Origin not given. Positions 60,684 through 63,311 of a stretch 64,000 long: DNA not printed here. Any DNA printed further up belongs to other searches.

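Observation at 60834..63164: Unusual single-polypeptide fusion: thioredoxin-reductase-like flavoprotein / 2x CNB / 4x Cys-cluster ferredoxin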

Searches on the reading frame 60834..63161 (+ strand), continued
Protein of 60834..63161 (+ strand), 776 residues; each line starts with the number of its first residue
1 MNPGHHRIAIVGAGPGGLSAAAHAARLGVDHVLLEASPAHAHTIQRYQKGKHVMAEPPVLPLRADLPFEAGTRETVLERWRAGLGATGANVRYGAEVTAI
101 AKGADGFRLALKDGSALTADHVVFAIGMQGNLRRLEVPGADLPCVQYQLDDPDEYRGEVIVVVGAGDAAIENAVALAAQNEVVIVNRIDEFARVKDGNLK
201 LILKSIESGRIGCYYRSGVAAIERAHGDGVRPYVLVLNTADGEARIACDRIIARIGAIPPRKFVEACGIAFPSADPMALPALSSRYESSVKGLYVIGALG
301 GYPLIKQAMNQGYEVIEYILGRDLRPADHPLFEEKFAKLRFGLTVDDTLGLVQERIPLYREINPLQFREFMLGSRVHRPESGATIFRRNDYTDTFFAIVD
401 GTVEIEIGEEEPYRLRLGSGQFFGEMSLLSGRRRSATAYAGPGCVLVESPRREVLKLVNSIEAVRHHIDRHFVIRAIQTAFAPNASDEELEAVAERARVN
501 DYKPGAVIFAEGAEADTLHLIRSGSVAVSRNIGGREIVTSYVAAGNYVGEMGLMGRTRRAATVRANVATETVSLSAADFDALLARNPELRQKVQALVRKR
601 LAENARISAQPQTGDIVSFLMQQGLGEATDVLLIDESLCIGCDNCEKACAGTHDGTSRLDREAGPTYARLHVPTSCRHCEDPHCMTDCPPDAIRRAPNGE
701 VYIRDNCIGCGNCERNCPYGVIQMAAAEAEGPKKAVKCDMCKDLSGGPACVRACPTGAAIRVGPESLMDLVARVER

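Call 12: find_related_loci(query=window:60834-63161:+, collection=genome_contigs, flank=10000)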
Query window:60834-63161:+ (776 aa) in genome_contigs; peptide patterns used: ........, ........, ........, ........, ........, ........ (x = any residue, [..] = any of these).
600 stretches matched a pattern (row limit reached: there are more); 596 encode a relative of the query (tblastn E <= 1e-3); the best 80 are kept; 80 distinct loci.
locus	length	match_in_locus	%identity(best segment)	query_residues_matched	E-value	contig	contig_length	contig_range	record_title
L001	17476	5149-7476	95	1-776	0e+0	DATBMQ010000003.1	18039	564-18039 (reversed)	MAG TPA_asm: Steroidobacteraceae bacterium isolate SMAG_U4002 k141_5069625, whole genome shotgun sequence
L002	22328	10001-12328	91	1-776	0e+0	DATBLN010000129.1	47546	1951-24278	MAG TPA_asm: Steroidobacteraceae bacterium isolate SMAG_U3973 k141_3920025, whole genome shotgun sequence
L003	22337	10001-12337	87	1-776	0e+0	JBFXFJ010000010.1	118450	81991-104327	MAG: Steroidobacteraceae bacterium isolate CA_2019_TPIn_137 NODE_564_length_118450_cov_32.949393_TPIn, whole genome shot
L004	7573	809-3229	80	1-776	0e+0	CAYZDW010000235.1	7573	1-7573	MAG TPA_asm: uncultured Steroidobacteraceae bacterium isolate binchicken_co203_400 genome assembly, contig: k141_189319,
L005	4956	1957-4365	79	1-776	0e+0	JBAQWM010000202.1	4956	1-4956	MAG: Steroidobacteraceae bacterium isolate MFD03290_ilm_asm_bin37 k127_263589, whole genome shotgun sequence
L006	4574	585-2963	72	7-774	0e+0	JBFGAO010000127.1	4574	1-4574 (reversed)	MAG: Steroidobacteraceae bacterium isolate Mix_sand01.2020.11.Z.10 k141_2122035_length_4574_cov_21.0000, whole genome sh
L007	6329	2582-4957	71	7-772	0e+0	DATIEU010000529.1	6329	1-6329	MAG TPA_asm: Steroidobacteraceae bacterium isolate SMAG_U16377 k141_314716, whole genome shotgun sequence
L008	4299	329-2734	70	7-776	0e+0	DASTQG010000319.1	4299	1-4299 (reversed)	MAG TPA_asm: Steroidobacteraceae bacterium isolate SMAG_U2217 k141_1032169, whole genome shotgun sequence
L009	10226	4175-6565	69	1-771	0e+0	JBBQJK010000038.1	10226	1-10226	MAG: Gammaproteobacteria bacterium isolate Co_metawrap_727 Cmw_727_k141_22144761_length_10226_cov_7.0000, whole genome s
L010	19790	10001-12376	68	5-770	0e+0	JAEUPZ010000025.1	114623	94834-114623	MAG: Chromatiales bacterium isolate new MAG-238 k141_1927527, whole genome shotgun sequence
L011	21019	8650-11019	64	6-771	0e+0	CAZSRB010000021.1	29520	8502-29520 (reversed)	MAG TPA_asm: uncultured Acidibacter sp. isolate binchicken_co208_233 genome assembly, contig: NODE_2165_length_29520_cov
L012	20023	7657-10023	66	8-770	0e+0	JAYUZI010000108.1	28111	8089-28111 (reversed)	MAG: Gammaproteobacteria bacterium isolate GL15_Down_metabat_17 GL15_Down_metabat_17_107, whole genome shotgun sequence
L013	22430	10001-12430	64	2-772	0e+0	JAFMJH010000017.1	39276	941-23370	MAG: Steroidobacteraceae bacterium isolate DEBay_Sum019D_L_G_150 NODE_589_length_39276_cov_7.652941, whole genome shotgu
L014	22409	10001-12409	62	8-771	0e+0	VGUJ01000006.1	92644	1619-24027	MAG: Gammaproteobacteria bacterium isolate M_DeepCast_100m_m2_072 M_DeepCast_100m_m2_072_Ga0194119_10000331, whole genom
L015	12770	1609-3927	65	7-776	0e+0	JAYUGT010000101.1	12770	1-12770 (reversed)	MAG: Gammaproteobacteria bacterium isolate GFS_8260 GFS_8260_100, whole genome shotgun sequence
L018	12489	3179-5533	62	6-773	0e+0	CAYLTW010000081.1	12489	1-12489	MAG TPA_asm: uncultured Woeseiaceae bacterium isolate binchicken_co121_127 genome assembly, contig: NODE_3689_length_124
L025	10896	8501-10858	60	7-767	0e+0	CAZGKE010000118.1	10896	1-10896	MAG TPA_asm: uncultured Gammaproteobacteria bacterium isolate SRP072547_co1_403 genome assembly, contig: NODE_11661_leng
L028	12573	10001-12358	59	7-767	0e+0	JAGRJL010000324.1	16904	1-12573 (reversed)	MAG: Lysobacterales bacterium isolate HKST-UBA245 2014-04-01_1_(paired)_contig_121291, whole genome shotgun sequence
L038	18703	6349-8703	59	7-767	0e+0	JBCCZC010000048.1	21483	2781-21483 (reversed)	MAG: Pseudomonadota bacterium isolate P01_F01_bin.26 k141_3152827_length_21483_cov_41.0602, whole genome shotgun sequenc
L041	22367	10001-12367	58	7-767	0e+0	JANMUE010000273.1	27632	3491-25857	MAG: Lysobacterales bacterium isolate SOY_29_concoct_220_sub SOY_29_k141_1191252, whole genome shotgun sequence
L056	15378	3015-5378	59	7-767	0e+0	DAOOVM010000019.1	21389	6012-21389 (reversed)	MAG TPA_asm: Rhodanobacteraceae bacterium isolate AMR_MDS_2441 NODE_1663_length_21389_cov_5.604622, whole genome shotgun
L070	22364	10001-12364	59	8-767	0e+0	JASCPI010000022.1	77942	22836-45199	Lysobacteraceae bacterium PS02065 NODE_22_length_77942_cov_11.492052, whole genome shotgun sequence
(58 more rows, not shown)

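Call 16: search_protein_families(library=pfam, proteins=[L002:12341-13222:+, L002:13232-14857:+, L002:14860-16830:+, L002:16814-18637:+], max_evalue=0.1)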
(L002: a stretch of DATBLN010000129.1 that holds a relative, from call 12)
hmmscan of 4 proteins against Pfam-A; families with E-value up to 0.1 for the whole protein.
L002:12341-13222:+ (294 aa): 0 families

L002:13232-14857:+ (542 aa): 6 families
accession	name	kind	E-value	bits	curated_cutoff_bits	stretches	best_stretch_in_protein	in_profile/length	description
PF14522.11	Cytochrome_C7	-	2e-11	44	24.8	2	466-527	2-66/67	Cytochrome c7 and related cytochrome c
PF14537.11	Cytochrom_c3_2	-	8.7e-11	42.6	25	1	188-261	2-78/79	Cytochrome c3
PF09699.15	Paired_CXXCH_1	-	4.1e-10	39.6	20.6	2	232-264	8-39/41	Doubled CXXCH motif (Paired_CXXCH_1)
PF02085.21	Cytochrom_CIII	-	2.7e-08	34.5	22.9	2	452-515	7-62/101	Class III cytochrome C family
PF00498.31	FHA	-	1.6e-07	32.1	20.7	1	28-90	1-67/67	FHA domain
PF16697.10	Yop-YscD_cpl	-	5.6e-07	30.2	33.2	1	19-95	10-89/94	Inner membrane component of T3SS, cytoplasmic domain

L002:14860-16830:+ (657 aa): 1 family
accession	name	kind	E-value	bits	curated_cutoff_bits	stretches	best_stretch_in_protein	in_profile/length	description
PF03928.20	HbpS-like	-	1.3e-19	71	25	3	566-602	88-124/128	Haem degrading protein HbpS-like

L002:16814-18637:+ (608 aa): 0 families

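Call 19: search_protein_families(library=ncbifam, proteins=[L002:12341-13222:+, L002:13232-14857:+, L002:14860-16830:+, L002:16814-18637:+], max_evalue=0.1)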
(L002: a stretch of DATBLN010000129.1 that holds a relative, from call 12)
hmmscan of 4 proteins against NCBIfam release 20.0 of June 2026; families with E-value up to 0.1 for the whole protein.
L002:12341-13222:+ (294 aa): 2 families
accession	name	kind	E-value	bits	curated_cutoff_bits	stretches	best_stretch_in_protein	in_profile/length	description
TIGR03025.1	EPS_sugtrans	subfamily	0.0068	15.7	295.55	1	21-160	8-144/445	exopolysaccharide biosynthesis polyprenyl glycosylphosphotransferase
TIGR00155.1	pqiA_fam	subfamily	0.033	13.3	260.35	1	53-117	122-186/403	PqiA/YebS family transporter subunit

L002:13232-14857:+ (542 aa): 11 families
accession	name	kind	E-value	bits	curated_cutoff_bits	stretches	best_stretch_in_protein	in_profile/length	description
TIGR04257.1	nanowire_3heme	domain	8.5e-07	29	40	1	465-527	13-74/75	c(7)-type cytochrome triheme domain-containing protein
NF049868.1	FhaB_Rv0019c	equivalog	1e-06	28.9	125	1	19-95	79-157/158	FHA domain-containing protein FhaB/FipA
TIGR03354.1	VI_FHA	hypoth_equivalog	2.3e-06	27.7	120.25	1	17-96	15-101/420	type VI secretion system-associated FHA domain protein TagH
NF045722.1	c3_cytochr_TmcA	equivalog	8.5e-06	25.6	114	2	450-531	29-111/125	acidic tetraheme cytochrome c3 TmcA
TIGR01905.1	paired_CXXCH_1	subfamily_domain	4.5e-05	23.3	25.2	2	234-264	7-39/41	doubled CXXCH domain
TIGR03508.1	decahem_SO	subfamily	8.5e-05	22.1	192.2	1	207-266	69-129/258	DmsE family decaheme c-type cytochrome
NF041028.1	decahem_GSU2203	exception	9.7e-05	21.7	325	1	207-266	100-160/317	GSU2203 family decaheme c-type cytochrome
NF033760.1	gliding_GltG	equivalog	0.00018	20.2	650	1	22-118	20-119/650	adventurous gliding motility protein GltG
NF052573.1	HisKinEspAMyxo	equivalog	0.00076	17.6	1400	1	14-93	35-115/755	serine histidine kinase EspA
TIGR02500.1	type_III_yscD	equivalog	0.071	12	86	0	389-428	173-212/413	type III secretion system inner membrane ring subunit SctD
NF041660.2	oxygluDhInhib_OdhI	equivalog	0.09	12.6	200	0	23-91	53-122/130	oxoglutarate dehydrogenase inhibitor Odhl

L002:14860-16830:+ (657 aa): 1 family
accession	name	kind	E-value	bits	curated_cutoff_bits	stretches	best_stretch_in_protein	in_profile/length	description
NF007275.0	PRK09732.1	equivalog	0.011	15.5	246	0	568-601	92-125/134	hypothetical protein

L002:16814-18637:+ (608 aa): 0 families

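Call 27: search_protein_representatives(protein=window:60834-63161:+)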
Query: 776 residues. Proteins with E-value up to 0.001 (for the whole library): 27449; up to 1e-10: 5362; up to 1e-30: 931. The best 150 are listed.
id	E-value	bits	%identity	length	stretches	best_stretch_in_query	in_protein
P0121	1.6e-288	975.8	58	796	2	5-733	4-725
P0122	8.5e-243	824.6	50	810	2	4-734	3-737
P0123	5.4e-241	818.7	50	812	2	7-729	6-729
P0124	1.7e-238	810.4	53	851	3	3-376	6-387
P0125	2.7e-237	806.5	51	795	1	8-772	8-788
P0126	1.7e-230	783.9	50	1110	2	18-729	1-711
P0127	2.4e-224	763.6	50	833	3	7-376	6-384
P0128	6.7e-220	748.9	48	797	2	7-730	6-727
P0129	5.7e-214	729.3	51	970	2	3-728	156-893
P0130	4.1e-207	706.6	48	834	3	263-728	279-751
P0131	1.5e-204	698.2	49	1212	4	7-376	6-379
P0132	9.1e-204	695.6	48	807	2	4-732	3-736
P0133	4.9e-203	693.2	47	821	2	8-731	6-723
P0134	3.4e-195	667.2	46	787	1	5-769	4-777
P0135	4.1e-195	667.0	44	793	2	5-728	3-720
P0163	1.5e-145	503.1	35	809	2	6-726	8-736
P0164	5.0e-144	498.1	37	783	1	4-772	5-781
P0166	3.8e-139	481.9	37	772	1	7-771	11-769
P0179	1.2e-116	407.6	33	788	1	8-770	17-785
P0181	1.5e-114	400.6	37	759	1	7-772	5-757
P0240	3.4e-69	250.6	36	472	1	345-762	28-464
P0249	1.4e-66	242.0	38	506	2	362-730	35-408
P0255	1.7e-63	231.8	36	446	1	379-766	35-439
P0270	1.3e-59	219.0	36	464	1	361-772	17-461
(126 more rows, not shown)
